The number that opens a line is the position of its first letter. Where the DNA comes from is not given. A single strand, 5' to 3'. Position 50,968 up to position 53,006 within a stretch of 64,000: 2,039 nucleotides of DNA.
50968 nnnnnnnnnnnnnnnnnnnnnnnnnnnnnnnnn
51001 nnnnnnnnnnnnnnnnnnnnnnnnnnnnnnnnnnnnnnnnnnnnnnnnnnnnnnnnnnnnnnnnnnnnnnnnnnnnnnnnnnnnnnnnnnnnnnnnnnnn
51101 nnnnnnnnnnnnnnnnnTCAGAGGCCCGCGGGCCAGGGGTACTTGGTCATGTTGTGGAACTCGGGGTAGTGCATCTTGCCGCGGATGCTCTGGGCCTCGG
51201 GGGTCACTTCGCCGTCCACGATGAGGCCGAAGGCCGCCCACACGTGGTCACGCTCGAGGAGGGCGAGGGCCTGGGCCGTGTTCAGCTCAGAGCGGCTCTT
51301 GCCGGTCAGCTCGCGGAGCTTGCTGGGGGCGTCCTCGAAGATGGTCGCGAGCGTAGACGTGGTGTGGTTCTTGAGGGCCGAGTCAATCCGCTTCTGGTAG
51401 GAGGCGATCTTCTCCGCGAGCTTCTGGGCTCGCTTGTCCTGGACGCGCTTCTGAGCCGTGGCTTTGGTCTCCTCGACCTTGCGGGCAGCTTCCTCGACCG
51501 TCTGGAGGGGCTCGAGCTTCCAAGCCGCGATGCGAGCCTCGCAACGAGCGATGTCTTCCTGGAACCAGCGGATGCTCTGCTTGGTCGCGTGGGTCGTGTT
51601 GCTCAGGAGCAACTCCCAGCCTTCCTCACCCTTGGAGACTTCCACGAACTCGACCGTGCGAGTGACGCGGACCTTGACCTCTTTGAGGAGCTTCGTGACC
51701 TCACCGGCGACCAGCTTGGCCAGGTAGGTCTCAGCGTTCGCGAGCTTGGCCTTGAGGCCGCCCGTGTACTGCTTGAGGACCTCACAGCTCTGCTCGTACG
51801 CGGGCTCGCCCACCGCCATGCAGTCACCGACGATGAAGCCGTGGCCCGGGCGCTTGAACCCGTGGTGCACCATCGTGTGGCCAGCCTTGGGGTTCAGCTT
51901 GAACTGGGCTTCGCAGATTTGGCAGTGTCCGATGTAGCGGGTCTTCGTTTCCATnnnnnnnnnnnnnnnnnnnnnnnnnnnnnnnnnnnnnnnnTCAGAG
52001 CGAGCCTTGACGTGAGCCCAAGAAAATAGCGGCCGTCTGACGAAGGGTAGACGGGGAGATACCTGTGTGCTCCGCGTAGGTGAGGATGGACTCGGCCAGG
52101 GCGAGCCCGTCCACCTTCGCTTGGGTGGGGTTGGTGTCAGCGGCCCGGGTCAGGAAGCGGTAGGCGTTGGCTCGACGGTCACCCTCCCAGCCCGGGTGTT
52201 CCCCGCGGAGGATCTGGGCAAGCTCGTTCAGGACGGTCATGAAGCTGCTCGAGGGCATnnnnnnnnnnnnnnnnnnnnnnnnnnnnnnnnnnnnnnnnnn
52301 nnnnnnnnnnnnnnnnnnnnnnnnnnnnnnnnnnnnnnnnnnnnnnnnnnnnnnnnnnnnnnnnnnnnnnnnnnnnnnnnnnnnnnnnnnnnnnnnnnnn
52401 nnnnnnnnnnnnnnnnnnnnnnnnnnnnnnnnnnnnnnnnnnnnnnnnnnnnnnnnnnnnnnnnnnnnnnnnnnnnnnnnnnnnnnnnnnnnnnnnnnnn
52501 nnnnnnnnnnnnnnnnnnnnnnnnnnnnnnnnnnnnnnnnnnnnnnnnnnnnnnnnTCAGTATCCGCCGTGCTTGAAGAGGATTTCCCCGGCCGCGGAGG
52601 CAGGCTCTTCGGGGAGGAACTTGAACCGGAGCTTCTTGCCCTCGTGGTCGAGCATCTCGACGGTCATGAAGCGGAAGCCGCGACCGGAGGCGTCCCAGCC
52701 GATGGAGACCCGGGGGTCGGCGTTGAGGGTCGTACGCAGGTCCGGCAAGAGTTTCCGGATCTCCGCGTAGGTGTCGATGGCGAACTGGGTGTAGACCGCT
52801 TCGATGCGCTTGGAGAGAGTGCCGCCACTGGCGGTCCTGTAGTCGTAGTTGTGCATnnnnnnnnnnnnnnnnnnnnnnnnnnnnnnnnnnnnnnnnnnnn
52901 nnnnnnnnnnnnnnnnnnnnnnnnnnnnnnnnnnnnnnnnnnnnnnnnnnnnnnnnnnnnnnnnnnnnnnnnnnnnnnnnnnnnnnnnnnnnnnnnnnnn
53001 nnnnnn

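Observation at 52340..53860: Orphan promoter-motif copies feeding conserved G-rich non-coding elements (small-RNA candidates)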

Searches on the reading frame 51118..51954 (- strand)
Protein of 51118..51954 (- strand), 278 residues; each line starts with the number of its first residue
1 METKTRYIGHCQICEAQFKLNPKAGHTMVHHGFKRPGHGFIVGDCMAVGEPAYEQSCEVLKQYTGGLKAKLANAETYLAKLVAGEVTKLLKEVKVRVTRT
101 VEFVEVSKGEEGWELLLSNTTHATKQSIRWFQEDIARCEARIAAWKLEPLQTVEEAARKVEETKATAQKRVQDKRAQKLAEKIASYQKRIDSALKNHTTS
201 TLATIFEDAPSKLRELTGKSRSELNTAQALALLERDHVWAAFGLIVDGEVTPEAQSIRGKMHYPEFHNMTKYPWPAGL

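Call 10: search_protein_families(library=pfam, max_evalue=0.01, proteins=[window:51118-51954:-])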
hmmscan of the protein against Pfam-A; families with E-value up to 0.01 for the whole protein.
window:51118-51954:- (278 aa): 0 families

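Call 11: search_protein_families(library=phrogs, max_evalue=0.01, proteins=[window:51118-51954:-])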
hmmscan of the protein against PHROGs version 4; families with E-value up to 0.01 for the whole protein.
window:51118-51954:- (278 aa): 3 families
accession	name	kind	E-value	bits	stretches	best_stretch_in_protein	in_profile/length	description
phrog_17208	-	unknown function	3.4e-07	31.4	1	2-158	4-155/207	-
phrog_28271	-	unknown function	6.7e-06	26.9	1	24-147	165-280/281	-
phrog_11549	-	unknown function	0.00024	21.4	1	10-90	153-229/339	-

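Call 18: find_encoding_contigs(protein=window:51118-51954:-, flank=10000, max_places=10)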
Protein window:51118-51954:- (278 aa): 4 contigs read that carry it; 2 places shown.
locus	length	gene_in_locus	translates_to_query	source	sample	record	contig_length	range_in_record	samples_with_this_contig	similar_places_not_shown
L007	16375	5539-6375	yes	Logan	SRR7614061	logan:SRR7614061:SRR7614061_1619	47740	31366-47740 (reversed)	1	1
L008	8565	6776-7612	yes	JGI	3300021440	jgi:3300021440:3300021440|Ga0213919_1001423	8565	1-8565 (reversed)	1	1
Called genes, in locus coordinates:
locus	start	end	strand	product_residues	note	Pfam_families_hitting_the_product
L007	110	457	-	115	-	-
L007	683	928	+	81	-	-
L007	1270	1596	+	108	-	-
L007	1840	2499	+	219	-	-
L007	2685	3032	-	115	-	-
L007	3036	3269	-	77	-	-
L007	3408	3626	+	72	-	-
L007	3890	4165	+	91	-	-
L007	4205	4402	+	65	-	-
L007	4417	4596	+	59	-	-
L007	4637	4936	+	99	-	-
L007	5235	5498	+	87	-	-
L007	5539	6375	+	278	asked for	-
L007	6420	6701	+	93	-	-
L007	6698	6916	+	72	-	-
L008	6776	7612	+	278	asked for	-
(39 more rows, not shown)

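Call 21: find_homologous_proteins(query=window:51118-51954:-, max_evalue=0.00001)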
Query window:51118-51954:- (278 aa): 30 proteins with E <= 0.00001 among 1151 candidates.
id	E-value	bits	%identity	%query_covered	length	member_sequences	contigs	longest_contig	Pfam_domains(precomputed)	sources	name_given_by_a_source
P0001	1.4e-182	623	100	100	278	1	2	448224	-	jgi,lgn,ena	-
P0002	2.3e-82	295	54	100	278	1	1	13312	-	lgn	-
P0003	3.0e-81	291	52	100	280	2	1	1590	-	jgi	-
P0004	2.0e-78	282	54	99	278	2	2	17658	-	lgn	-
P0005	9.1e-73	263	50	100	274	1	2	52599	-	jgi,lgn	jgi:cell division protein FtsB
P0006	7.9e-51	191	47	88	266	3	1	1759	-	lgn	-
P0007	7.9e-51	191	43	94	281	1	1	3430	-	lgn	-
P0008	7.8e-47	178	53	58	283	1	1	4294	-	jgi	jgi:hypothetical protein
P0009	1.7e-44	171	50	62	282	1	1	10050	-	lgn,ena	-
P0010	1.8e-42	164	37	100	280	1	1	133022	-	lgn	-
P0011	2.1e-41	161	42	88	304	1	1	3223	-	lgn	-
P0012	9.0e-37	145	49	62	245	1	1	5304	-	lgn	-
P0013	2.7e-35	141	38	90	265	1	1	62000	-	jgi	jgi:hypothetical protein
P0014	6.3e-35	139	45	58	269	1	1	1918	-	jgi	-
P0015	3.0e-33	134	37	88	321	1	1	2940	-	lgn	-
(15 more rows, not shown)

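Call 22: find_encoding_contigs(protein=P0005, flank=10000, max_places=3)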
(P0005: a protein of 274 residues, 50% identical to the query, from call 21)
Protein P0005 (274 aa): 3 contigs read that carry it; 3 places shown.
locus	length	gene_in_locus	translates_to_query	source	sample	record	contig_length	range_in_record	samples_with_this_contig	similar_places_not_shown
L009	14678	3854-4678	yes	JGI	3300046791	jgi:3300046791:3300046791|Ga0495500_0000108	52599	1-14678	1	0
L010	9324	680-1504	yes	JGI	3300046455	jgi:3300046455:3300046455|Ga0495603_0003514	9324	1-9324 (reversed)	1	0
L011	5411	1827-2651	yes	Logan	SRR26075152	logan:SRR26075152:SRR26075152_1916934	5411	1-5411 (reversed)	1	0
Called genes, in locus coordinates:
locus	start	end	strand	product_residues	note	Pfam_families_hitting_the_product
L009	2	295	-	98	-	?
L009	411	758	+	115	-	-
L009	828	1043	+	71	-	-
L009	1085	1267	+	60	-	-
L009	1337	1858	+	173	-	-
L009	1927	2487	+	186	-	-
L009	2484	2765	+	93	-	-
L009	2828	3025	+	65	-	-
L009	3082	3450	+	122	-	-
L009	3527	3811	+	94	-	-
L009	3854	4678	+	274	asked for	-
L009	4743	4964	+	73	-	-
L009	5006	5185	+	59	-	-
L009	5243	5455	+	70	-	-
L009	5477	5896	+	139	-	-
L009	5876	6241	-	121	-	-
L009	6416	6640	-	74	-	-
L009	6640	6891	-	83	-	-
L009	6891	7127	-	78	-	-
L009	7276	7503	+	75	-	-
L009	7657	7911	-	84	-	-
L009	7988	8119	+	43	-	-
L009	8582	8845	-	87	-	-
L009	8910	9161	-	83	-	-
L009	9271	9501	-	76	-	-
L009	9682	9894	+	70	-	-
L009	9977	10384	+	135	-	-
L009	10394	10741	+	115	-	-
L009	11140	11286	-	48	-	-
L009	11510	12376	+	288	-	-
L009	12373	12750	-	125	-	-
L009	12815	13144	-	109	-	-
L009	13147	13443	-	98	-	-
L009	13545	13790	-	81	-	-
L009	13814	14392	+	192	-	-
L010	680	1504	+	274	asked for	-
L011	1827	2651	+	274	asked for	-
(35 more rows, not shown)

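Call 23: find_encoding_contigs(protein=P0004, flank=10000, max_places=3)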
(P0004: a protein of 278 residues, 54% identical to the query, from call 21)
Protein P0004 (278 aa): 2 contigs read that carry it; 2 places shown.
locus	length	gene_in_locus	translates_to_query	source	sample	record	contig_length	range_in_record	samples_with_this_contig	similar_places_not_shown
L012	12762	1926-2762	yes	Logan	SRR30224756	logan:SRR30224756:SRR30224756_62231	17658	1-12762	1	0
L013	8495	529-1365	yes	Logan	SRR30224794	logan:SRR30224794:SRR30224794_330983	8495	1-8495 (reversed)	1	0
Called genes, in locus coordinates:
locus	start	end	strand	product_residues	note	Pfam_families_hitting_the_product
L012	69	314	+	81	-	-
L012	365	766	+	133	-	-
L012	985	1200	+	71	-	-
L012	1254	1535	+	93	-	-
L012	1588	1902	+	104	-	-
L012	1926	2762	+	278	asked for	-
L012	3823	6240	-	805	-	PF05272:VapE-like_dom, PF19263:DUF5906 (weak)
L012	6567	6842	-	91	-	-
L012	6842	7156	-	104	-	-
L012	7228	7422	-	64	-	-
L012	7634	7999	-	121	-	-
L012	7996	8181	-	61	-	-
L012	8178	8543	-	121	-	-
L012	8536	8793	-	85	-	-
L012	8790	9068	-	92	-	-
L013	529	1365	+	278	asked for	-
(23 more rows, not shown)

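Call 24: find_encoding_contigs(protein=P0002, flank=10000, max_places=3)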
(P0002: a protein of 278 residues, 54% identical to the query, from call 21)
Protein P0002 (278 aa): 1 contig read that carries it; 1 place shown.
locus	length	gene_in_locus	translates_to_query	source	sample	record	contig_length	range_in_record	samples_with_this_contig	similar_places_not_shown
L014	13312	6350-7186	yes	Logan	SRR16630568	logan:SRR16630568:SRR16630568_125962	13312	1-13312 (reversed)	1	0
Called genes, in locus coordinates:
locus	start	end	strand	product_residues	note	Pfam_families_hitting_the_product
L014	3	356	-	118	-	?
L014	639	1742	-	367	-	PF10544:T5orf172, PF13455:MUG113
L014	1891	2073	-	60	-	-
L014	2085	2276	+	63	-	-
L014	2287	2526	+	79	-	-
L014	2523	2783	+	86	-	-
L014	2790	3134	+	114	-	-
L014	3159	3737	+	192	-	-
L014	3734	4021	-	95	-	-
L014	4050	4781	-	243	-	-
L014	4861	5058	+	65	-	-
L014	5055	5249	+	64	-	-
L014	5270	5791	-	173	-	-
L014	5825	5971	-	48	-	-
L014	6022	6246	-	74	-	-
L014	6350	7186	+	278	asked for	-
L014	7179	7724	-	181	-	-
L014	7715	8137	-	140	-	PF01850:PIN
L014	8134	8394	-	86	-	PF02604:PhdYeFM_antitox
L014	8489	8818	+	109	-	-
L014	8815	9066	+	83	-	-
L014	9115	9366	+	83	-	-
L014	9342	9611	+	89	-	-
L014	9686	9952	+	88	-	-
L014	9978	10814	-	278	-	-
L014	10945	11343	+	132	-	-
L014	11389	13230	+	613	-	-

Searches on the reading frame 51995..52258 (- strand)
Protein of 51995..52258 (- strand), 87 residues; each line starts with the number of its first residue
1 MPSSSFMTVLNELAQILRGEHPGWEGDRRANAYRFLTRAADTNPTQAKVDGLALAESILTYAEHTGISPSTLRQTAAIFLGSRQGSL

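Call 10: search_protein_families(library=pfam, max_evalue=0.01, proteins=[window:51995-52258:-])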
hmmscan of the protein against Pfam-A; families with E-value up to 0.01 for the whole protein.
window:51995-52258:- (87 aa): 0 families

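Call 11: search_protein_families(library=phrogs, max_evalue=0.01, proteins=[window:51995-52258:-])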
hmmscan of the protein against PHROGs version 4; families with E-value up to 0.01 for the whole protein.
window:51995-52258:- (87 aa): 0 families

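Call 48: search_protein_families(library=pfam, max_evalue=5, proteins=[window:51995-52258:-])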
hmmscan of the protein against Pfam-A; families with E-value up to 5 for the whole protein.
window:51995-52258:- (87 aa): 1 family
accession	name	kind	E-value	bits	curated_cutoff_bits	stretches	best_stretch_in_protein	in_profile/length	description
PF00376.29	MerR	-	0.2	11.9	28.2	1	62-73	6-17/38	MerR family regulatory protein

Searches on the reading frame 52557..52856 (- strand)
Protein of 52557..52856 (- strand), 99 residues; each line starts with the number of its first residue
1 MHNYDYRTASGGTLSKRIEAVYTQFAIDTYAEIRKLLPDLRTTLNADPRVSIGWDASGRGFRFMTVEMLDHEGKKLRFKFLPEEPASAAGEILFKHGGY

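Call 10: search_protein_families(library=pfam, max_evalue=0.01, proteins=[window:52557-52856:-])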
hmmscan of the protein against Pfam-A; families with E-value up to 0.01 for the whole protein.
window:52557-52856:- (99 aa): 0 families

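Call 11: search_protein_families(library=phrogs, max_evalue=0.01, proteins=[window:52557-52856:-])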
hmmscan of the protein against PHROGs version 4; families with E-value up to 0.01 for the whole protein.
window:52557-52856:- (99 aa): 0 families

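Call 48: search_protein_families(library=pfam, max_evalue=5, proteins=[window:52557-52856:-])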
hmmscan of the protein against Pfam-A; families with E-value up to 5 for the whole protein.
window:52557-52856:- (99 aa): 0 families
